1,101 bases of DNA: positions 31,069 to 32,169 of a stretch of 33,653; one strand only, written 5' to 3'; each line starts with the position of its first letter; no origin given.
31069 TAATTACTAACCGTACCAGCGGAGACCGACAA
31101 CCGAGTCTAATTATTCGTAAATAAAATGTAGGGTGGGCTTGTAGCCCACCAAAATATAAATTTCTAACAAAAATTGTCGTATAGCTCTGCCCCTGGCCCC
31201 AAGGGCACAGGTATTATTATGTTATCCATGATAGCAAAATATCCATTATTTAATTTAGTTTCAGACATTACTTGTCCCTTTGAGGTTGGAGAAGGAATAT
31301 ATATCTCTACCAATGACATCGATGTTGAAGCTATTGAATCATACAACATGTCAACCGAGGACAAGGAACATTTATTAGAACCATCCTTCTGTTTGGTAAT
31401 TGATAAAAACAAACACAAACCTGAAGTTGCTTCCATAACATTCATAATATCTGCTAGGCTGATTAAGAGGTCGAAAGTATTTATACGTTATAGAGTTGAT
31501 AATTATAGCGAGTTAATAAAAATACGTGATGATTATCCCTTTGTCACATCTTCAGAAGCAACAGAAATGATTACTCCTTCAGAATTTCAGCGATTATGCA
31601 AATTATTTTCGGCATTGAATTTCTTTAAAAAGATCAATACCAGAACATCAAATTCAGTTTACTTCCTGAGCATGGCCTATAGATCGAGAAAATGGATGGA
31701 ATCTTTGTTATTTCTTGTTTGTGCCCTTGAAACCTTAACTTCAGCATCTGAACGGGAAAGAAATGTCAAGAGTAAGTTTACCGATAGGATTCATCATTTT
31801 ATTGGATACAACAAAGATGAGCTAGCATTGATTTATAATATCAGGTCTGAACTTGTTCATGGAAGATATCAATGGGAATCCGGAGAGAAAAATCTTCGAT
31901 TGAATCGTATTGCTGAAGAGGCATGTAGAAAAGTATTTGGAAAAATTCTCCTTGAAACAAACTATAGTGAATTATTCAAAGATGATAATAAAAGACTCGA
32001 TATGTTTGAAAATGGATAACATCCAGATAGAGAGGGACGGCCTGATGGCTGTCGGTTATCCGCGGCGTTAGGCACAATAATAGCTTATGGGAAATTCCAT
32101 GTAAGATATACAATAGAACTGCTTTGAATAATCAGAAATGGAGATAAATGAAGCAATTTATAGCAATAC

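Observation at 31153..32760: AT-rich two-gene islet: HEPN-like (Rx4H) protein plus membrane-anchored partner, a candidate undescribed toxin/defence module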

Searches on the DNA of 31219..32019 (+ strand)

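Call 43: build_rna_model(alignment_id=A2, structure=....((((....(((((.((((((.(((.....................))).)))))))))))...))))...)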
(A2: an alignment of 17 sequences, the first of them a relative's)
Model R1 built from alignment A2 (17 sequences, 74 columns); structure: as given.
model positions 65; base pairs 18; branch points 0; effective number of sequences 17; information 0.607 bits per position. Calibrated on 0.2 Mb of random sequence (short: E-values are rough).
structure used (alignment columns):
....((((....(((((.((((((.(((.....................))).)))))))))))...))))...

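Call 44: search_with_rna_model(model_id=R1, sources=[window, L001, L002, L004, L008, L009, L010, L011, L012, L013, L014, L015, L016, L017, L019, L021, L024, L025, L026, L027, L028, L029, L030, L031, L032, L033, L034, L035], max_evalue=10, make_alignment=true)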
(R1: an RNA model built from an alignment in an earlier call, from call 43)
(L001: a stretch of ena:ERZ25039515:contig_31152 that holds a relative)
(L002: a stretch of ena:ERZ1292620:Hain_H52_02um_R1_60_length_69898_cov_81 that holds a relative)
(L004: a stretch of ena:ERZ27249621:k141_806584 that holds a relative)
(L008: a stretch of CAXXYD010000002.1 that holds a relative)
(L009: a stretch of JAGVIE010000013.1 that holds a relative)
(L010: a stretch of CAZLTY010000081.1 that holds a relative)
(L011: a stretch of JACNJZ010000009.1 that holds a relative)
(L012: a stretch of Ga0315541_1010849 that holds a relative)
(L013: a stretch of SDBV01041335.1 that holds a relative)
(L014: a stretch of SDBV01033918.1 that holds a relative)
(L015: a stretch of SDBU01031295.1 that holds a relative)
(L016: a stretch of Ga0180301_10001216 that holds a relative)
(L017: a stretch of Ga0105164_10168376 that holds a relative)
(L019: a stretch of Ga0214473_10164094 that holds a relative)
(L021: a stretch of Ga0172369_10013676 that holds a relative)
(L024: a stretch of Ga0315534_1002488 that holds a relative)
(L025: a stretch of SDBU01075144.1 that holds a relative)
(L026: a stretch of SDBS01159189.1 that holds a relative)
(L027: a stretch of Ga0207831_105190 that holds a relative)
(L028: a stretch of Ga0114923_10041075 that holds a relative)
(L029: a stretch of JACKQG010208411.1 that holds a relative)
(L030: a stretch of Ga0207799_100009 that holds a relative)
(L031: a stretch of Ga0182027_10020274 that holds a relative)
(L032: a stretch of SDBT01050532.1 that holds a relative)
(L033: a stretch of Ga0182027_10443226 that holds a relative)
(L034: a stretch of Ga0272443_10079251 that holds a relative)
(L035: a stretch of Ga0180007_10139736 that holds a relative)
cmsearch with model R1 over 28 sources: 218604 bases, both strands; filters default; matches with E-value up to 10: 35.
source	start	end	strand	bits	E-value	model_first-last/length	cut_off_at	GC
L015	3339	3402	+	51.8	7.3e-10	1-65/65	no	0.69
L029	496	556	+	45.4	3.1e-08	1-65/65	no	0.54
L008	7940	8007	+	45.2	3.4e-08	1-65/65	no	0.51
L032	1041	1113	+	45.1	3.6e-08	1-65/65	no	0.51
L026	1018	1088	+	43.8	7.5e-08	1-65/65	no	0.58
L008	8796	8862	+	43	1.2e-07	1-65/65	no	0.55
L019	922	985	+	42.9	1.3e-07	1-65/65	no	0.59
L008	6798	6859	+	42.1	2e-07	1-65/65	no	0.69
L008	10554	10615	+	40.7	4.8e-07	1-65/65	no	0.71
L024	7530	7587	+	38.2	2e-06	1-65/65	no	0.55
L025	2882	2943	+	37.6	2.9e-06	1-65/65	no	0.61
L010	3037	3096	+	37.5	3e-06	1-65/65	no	0.6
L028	317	378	+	36.9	4.3e-06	1-65/65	no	0.66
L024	6410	6472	+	36.6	5.2e-06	1-65/65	no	0.65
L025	2022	2090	+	36.2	6.3e-06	1-65/65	no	0.52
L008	11556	11618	+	33.6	2.9e-05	1-65/65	no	0.59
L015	1198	1259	+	32.9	4.3e-05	1-65/65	no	0.53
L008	9982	10054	+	32.9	4.4e-05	1-65/65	no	0.45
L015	437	507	+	31.6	9.3e-05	1-65/65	no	0.55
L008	12323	12388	+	30.4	0.00018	1-65/65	no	0.65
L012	652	711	+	28.6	0.00054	1-65/65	no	0.58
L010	2186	2243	+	26.2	0.0022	1-65/65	no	0.55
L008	14433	14505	+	25.9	0.0026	1-65/65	no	0.49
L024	5381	5444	+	25.9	0.0026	1-65/65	no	0.62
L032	2819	2877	+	23.3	0.012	1-65/65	no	0.59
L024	9040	9108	+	21.3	0.038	1-65/65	no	0.58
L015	1658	1787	+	18.5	0.19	1-65/65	no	0.53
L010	837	896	+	18.4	0.2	1-65/65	no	0.62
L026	1638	1702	+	17.8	0.29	1-65/65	no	0.66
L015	2422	2550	+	15.4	1.2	1-65/65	no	0.5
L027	1176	1262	+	15.4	1.2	1-65/65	no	0.53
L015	4352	4421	+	14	2.6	1-65/65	no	0.47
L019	72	130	+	14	2.6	1-65/65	no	0.58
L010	35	96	+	12.9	5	1-65/65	no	0.56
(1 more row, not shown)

Alignment A3: 35 matches aligned to the model, 146 columns, each read 5' to 3' on its own strand. Consensus structure (alignment columns), stored with it:
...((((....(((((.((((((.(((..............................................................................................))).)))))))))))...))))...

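Call 45: search_with_rna_model(model_id=R1, sources=[L001, L002, L004, L008, L009, L010, L011, L013, L014, L015, L016, L017, L019, L021, L024, L025, L026, L027, L028, L029, L030, L031, L032, L033, L034, L035], max_evalue=0.3, make_alignment=true)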
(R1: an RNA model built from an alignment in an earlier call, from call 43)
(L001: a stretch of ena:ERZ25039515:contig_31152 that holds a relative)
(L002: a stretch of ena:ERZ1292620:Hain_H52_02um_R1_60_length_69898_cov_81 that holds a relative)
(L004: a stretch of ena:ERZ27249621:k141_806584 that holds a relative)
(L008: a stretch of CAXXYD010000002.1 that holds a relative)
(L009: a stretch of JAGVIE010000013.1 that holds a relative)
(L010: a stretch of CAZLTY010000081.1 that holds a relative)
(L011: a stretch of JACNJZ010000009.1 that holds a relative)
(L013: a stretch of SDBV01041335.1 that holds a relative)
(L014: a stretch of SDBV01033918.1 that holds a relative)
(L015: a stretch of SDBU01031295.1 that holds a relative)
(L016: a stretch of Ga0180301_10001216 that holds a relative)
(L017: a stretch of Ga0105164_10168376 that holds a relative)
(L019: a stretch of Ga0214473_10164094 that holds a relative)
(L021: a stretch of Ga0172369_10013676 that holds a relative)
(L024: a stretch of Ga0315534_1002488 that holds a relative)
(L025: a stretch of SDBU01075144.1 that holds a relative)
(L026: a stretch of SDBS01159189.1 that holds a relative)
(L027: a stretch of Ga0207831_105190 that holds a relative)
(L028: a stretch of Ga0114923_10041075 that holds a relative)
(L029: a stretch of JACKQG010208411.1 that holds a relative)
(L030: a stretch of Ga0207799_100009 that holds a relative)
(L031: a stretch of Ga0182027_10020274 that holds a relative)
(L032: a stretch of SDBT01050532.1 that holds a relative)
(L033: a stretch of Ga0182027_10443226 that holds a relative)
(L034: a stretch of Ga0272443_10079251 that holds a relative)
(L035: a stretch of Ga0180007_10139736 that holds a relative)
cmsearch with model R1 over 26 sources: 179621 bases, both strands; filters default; matches with E-value up to 0.3: 28.
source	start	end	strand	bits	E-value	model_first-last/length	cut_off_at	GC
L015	3339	3402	+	51.8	6e-10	1-65/65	no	0.69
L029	496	556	+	45.4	2.5e-08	1-65/65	no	0.54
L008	7940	8007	+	45.2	2.8e-08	1-65/65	no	0.51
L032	1041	1113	+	45.1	3e-08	1-65/65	no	0.51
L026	1018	1088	+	43.8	6.2e-08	1-65/65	no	0.58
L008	8796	8862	+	43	1e-07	1-65/65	no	0.55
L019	922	985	+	42.9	1.1e-07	1-65/65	no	0.59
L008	6798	6859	+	42.1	1.7e-07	1-65/65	no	0.69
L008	10554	10615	+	40.7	3.9e-07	1-65/65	no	0.71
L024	7530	7587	+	38.2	1.7e-06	1-65/65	no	0.55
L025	2882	2943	+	37.6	2.4e-06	1-65/65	no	0.61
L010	3037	3096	+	37.5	2.5e-06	1-65/65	no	0.6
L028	317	378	+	36.9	3.5e-06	1-65/65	no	0.66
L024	6410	6472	+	36.6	4.3e-06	1-65/65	no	0.65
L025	2022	2090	+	36.2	5.2e-06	1-65/65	no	0.52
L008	11556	11618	+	33.6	2.4e-05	1-65/65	no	0.59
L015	1198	1259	+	32.9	3.5e-05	1-65/65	no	0.53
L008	9982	10054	+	32.9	3.6e-05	1-65/65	no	0.45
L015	437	507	+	31.6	7.7e-05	1-65/65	no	0.55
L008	12323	12388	+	30.4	0.00015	1-65/65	no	0.65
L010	2186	2243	+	26.2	0.0018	1-65/65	no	0.55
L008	14433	14505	+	25.9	0.0021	1-65/65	no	0.49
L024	5381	5444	+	25.9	0.0022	1-65/65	no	0.62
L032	2819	2877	+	23.3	0.0095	1-65/65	no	0.59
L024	9040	9108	+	21.3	0.031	1-65/65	no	0.58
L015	1658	1787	+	18.5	0.15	1-65/65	no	0.53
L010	837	896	+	18.4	0.16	1-65/65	no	0.62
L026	1638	1702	+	17.8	0.24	1-65/65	no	0.66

Alignment A4: 28 matches aligned to the model, 146 columns, each read 5' to 3' on its own strand. Consensus structure (alignment columns), stored with it:
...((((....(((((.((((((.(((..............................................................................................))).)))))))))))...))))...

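Call 46: build_rna_model(alignment_id=A4)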
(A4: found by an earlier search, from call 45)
Model R2 built from alignment A4 (28 sequences, 146 columns); structure: stored with the alignment.
model positions 65; base pairs 18; branch points 0; effective number of sequences 28; information 0.647 bits per position. Calibrated on 0.2 Mb of random sequence (short: E-values are rough).
structure used (alignment columns):
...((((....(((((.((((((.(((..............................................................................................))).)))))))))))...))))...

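Call 47: search_with_rna_model(model_id=R2, source=window, filters=off, max_evalue=10, show_alignments=6)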
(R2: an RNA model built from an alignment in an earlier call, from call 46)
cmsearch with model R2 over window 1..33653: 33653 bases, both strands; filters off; matches with E-value up to 10: 9.
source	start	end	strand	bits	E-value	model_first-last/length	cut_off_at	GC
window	32014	32073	+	32.4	1.9e-05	1-65/65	no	0.58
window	26465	26496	-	10.9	2.2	1-65/65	no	0.47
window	2863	2899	-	10.8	2.4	1-65/65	no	0.54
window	26465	26496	+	10.2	3.3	1-65/65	no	0.47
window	17157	17206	+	9.9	4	1-65/65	no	0.34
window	20151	20173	+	9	6.3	1-65/65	no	0.39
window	21483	21508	-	8.6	7.9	1-65/65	no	0.5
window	17875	17907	-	8.5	8.2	1-65/65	no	0.55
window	23790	23825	+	8.5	8.2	1-65/65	no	0.42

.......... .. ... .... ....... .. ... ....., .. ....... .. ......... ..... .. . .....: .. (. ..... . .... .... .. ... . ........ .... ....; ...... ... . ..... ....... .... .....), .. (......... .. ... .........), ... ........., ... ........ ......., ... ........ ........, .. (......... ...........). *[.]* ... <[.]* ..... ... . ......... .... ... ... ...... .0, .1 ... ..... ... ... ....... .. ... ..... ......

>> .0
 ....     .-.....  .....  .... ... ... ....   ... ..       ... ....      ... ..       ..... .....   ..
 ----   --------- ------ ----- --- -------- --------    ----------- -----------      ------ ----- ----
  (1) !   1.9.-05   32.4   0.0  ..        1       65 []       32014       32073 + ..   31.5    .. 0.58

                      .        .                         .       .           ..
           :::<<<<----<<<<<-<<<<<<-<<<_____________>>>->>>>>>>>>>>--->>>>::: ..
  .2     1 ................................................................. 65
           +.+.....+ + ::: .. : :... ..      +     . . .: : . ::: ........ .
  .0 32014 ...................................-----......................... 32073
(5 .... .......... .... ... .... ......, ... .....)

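Call 84: search_with_rna_model(model_id=R2, sources=[L036, L037, L038, L039, L012, L016, L027, L030, L011], filters=off, max_evalue=1)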
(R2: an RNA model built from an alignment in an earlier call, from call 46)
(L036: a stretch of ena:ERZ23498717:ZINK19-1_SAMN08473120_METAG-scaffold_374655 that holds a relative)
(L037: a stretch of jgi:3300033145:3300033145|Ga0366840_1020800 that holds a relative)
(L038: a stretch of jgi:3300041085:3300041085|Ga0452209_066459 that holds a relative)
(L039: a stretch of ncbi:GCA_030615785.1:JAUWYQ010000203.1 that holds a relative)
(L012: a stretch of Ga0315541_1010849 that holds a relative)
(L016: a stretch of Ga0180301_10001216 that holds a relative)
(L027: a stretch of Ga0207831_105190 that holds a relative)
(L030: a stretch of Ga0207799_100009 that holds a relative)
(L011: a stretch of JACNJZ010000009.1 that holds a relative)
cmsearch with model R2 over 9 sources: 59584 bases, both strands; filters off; matches with E-value up to 1: 4.
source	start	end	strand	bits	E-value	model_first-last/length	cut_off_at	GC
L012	652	711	+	32.4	3.3e-05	1-65/65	no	0.58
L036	50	109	+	26.4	0.00085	1-65/65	no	0.62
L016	1684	1748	+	18.5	0.065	1-65/65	no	0.54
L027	1176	1262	+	18.1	0.08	1-65/65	no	0.53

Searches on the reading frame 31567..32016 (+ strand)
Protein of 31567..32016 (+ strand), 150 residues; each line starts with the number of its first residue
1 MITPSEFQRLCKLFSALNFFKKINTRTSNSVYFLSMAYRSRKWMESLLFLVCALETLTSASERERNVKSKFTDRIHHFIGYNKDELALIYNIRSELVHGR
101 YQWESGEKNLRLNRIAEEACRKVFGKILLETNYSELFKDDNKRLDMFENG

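Call 67: predict_structure(alignment_id=A6)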
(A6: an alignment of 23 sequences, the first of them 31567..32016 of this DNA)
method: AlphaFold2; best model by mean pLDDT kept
length: 150 residues; sequences in the alignment: 23
mean_pLDDT: 95.7   pTM: 0.90
mean pLDDT of the five models: 95.7, 95.2, 94.9, 94.8, 94.6
residues with pLDDT >= 90: 141; 70-90: 8; 50-70: 1; < 50: 0
segments of 3 or more residues with pLDDT < 50: none
pLDDT, mean of each block of 10 residues (from residue 1): 92 94 98 98 97 98 94 98 99 97 94 98 95 93 91
secondary structure, 60 per line:
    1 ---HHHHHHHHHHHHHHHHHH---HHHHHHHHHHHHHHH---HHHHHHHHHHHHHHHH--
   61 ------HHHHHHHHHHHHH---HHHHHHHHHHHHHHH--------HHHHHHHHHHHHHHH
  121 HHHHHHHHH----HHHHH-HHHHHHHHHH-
elements in order: H4-21 H25-39 H43-58 H67-79 H83-97 H106-129 H134-138 H140-149

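Call 70: fold_search(model_id=the predicted structure, library=pdb)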
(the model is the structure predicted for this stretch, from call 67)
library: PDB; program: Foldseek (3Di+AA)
matches with E <= 10: 146; with E <= 0.001: 0
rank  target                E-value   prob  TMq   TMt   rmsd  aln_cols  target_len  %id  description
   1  2hsb                  3.8e-01  0.98  0.49  0.56   4.5       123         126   14  Crystal structure of a hepn domain containing protein (af_0298) from archaeoglobus fulgidus at 1.95 A resolution (released 2006-08-15)
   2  1ya9                  1.2e+00  0.11  0.20  0.18  14.8       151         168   13  Crystal Structure of the 22kDa N-Terminal Fragment of Mouse Apolipoprotein E (released 2005-06-07)
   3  8uzp_M                1.6e+00  0.11  0.22  0.23  14.9       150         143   15  Crystal Structure of the Computationally Designed Influenza Hemagglutinin Epitope Scaffold stem_mimetic_01 bound by An (released 2025-03-19)
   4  9mlc_i                1.6e+00  0.10  0.19  0.14  16.0       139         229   15  Pol II-DSIF-SPT6-PAF1c-TFIIS-IWS1-ELOF1-LEDGF-nucleosome activated elongation complex Composite map T (released 2026-01-21)
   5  6iwb_C                1.8e+00  0.25  0.33  0.34  10.9       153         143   17  Crystal structure of a computationally designed protein (LD3) in complex with BCL-2 (released 2019-12-11)
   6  8ax8                  1.9e+00  0.11  0.22  0.24  14.1       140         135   15  Human Apolipoprotein E4 (ApoE4) N-terminal domain (space group P3121) (released 2023-08-02)
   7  2ix5_A                2.1e+00  0.15  0.25  0.13   8.2       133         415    8  Short chain specific acyl-CoA oxidase from Arabidopsis thaliana, ACX4 in complex with acetoacetyl-CoA (released 2006-08-08)
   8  8t5y                  2.1e+00  0.09  0.20  0.16  13.6       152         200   11  Structure of Rhodococcus sp. USK13 DarR(K44A)-cAMP complex (released 2023-11-01)
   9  5yfs_A                2.4e+00  0.11  0.18  0.11  12.1       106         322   13  Crystal structure of ribose-1,5-bisphosphate isomerase mutant C135S from Pyrococcus horikoshii OT3 in complex with rib (released 2018-02-14)
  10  1or2                  2.4e+00  0.08  0.21  0.23  14.4       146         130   14  APOLIPOPROTEIN E3 (APOE3) TRUNCATION MUTANT 165 (released 2000-04-10)
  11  4nqf_B                2.7e+00  0.28  0.40  0.40   9.9       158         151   18  Crystal structure of HEPN domain protein (released 2014-03-26)
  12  3ezu                  2.7e+00  0.06  0.19  0.09  15.6       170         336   15  Crystal structure of multidomain protein of unknown function with GGDEF-domain (NP_951600.1) from GEOBACTER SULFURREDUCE (released 2008-11-18)
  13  6es9_A                2.7e+00  0.06  0.18  0.08  11.8       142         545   12  Methylsuccinyl-CoA dehydrogenase of Paracoccus denitrificans with bound flavin adenine dinucleotide (released 2018-01-03)
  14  5udh_A                2.8e+00  0.13  0.25  0.13  15.3       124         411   10  HHARI/ARIH1-UBCH7~Ubiquitin (released 2017-06-14)
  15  5yft_A                2.8e+00  0.11  0.19  0.11  11.8       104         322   12  Crystal structure of ribose-1,5-bisphosphate isomerase mutant D204N from Pyrococcus horikoshii OT3 in complex with rib (released 2018-02-14)
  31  7ae6_A                3.9e+00  0.18  0.37  0.37   8.9       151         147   12  Crystal structure of di-AMPylated HEPN(R102A) toxin (released 2020-12-30)
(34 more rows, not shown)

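Call 72: search_solved_structures(query=A6, max_evalue=10, show_alignments=2)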
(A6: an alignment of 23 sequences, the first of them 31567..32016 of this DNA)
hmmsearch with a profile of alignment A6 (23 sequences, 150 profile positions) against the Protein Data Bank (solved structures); distinct sequences matched with E-value up to 10: 0.
